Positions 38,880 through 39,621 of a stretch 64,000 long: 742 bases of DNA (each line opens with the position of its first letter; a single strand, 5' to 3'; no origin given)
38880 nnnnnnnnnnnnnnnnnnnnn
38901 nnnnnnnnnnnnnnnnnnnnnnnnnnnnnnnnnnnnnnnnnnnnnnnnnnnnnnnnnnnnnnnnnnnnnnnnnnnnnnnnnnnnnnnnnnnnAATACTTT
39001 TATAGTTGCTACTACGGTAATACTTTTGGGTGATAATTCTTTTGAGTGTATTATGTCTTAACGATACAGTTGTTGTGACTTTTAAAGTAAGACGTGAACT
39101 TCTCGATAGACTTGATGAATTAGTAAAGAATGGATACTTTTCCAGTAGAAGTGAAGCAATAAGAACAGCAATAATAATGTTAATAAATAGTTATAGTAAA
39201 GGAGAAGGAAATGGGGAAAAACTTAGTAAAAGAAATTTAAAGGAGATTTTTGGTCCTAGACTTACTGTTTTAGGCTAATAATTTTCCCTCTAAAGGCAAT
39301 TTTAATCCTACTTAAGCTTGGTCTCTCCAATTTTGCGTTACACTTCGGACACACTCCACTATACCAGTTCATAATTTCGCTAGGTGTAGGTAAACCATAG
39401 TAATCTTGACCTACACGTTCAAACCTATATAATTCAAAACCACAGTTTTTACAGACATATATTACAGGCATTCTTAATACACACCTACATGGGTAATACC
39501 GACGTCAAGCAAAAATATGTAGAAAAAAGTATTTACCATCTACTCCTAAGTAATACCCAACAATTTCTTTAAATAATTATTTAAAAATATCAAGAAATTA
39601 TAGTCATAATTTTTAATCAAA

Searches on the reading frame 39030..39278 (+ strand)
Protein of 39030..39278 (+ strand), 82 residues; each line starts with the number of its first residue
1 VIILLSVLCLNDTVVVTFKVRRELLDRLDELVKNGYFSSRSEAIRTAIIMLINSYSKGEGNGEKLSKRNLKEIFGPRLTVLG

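Call 68: search_protein_families(library=pfam, proteins=[window:39030-39278:+], max_evalue=1)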
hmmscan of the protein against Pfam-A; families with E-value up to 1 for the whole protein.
window:39030-39278:+ (82 aa): 4 families
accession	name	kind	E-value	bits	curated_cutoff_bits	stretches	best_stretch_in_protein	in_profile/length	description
PF01402.27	RHH_1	-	4.1e-07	30.2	20.5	1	16-52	2-37/39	Ribbon-helix-helix protein, copG family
PF17723.7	RHH_8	-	0.00022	21.7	25.4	1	16-56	6-46/119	Ribbon-Helix-Helix transcriptional regulator family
PF01023.25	S_100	-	0.00095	19.1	22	1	48-72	8-32/45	S-100/ICaBP type calcium binding domain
PF09318.15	Glyco_trans_A_1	-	0.09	12.8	27.4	1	7-64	27-80/199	Glycosyl transferase 1 domain A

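Call 102: search_protein_families(library=ncbifam, proteins=[window:39030-39278:+], max_evalue=0.01)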
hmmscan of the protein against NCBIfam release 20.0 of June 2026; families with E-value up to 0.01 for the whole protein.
window:39030-39278:+ (82 aa): 7 families
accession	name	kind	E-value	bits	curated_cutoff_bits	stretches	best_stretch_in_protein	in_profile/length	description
NF053762.1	aCcr1_fam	equivalog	6.1e-10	38.8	60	1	15-52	2-38/38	aCcr1 family cell cycle regulator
NF058555.1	TransRegCdrSHalo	equivalog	4.2e-07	29.9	100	1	16-69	4-57/61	transcriptional regulator CdrS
NF002169.0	PRK01002.1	subfamily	9.9e-05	22.3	111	1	18-56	9-47/141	nickel responsive regulator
NF003381.0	PRK04460.1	equivalog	0.00046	20.3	105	1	14-52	5-43/139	nickel-responsive transcriptional regulator NikR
NF001884.0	PRK00630.1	subfamily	0.00055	20.1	119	1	18-61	13-58/148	nickel responsive regulator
NF002815.0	PRK02967.1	equivalog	0.0028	17.7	83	1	16-60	4-48/139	nickel-responsive transcriptional regulator NikR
TIGR02793.1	nikR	equivalog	0.0082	16.4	175.45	1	16-50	3-37/129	nickel-responsive transcriptional regulator NikR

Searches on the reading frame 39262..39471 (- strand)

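Call 68: search_protein_families(library=pfam, proteins=[window:39262-39471:-], max_evalue=1)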
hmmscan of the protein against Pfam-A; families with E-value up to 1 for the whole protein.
window:39262-39471:- (69 aa): 22 families
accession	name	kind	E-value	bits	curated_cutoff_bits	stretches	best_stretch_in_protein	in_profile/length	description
PF09723.15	Zn_ribbon_8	-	0.0024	18.3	34.4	0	5-14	6-15/41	Zinc ribbon domain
PF18073.7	Zn_ribbon_LapB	-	0.0071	16.4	25.7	1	5-13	1-9/28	Rubredoxin metal binding domain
PF21349.2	RUBY_RBDX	-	0.0097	15.8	26.5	0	40-48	18-26/30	Rubrerythrin, rubredoxin-like domain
PF13240.11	Zn_Ribbon_1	-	0.018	15.3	25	0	41-48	2-9/23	zinc-ribbon domain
PF08271.17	Zn_Ribbon_TF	-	0.021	14.8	29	0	5-11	20-26/43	TFIIB zinc-binding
PF05191.20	ADK_lid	-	0.038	14.3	26.6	0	6-15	23-32/36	Adenylate kinase, active site lid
PF21344.3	Zn_ribbon_LysW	-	0.041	14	27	0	41-57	24-40/46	Alpha-aminoadipate carrier protein LysW-like, globular domain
PF12773.13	DZR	-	0.042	14.5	27.3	1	6-49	14-35/45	Double zinc ribbon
PF07191.17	Zn_ribbon_6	-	0.051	14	25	0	39-50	30-41/67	Double zinc ribbon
PF12760.12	Zn_ribbon_IS1595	-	0.051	14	25.4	0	36-55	15-34/46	Transposase zinc-ribbon domain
PF03119.21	DNA_ligase_ZBD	-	0.062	13.6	25.8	1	41-51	2-12/27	NAD-dependent DNA ligase C4 zinc finger domain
PF18439.7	zf_UBZ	-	0.067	13.3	25.6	0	40-49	4-13/32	Ubiquitin-Binding Zinc Finger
PF17283.8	Zn_ribbon_SprT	-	0.075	13.5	28.1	0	38-56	4-22/38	SprT-like zinc ribbon domain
PF13005.12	zf-IS66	-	0.085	13.7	27.3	0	40-50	3-13/46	zinc-finger binding domain of transposase IS66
PF13453.11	Zn_ribbon_TFIIB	-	0.086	12.7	22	0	41-50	2-11/41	Transcription factor zinc-finger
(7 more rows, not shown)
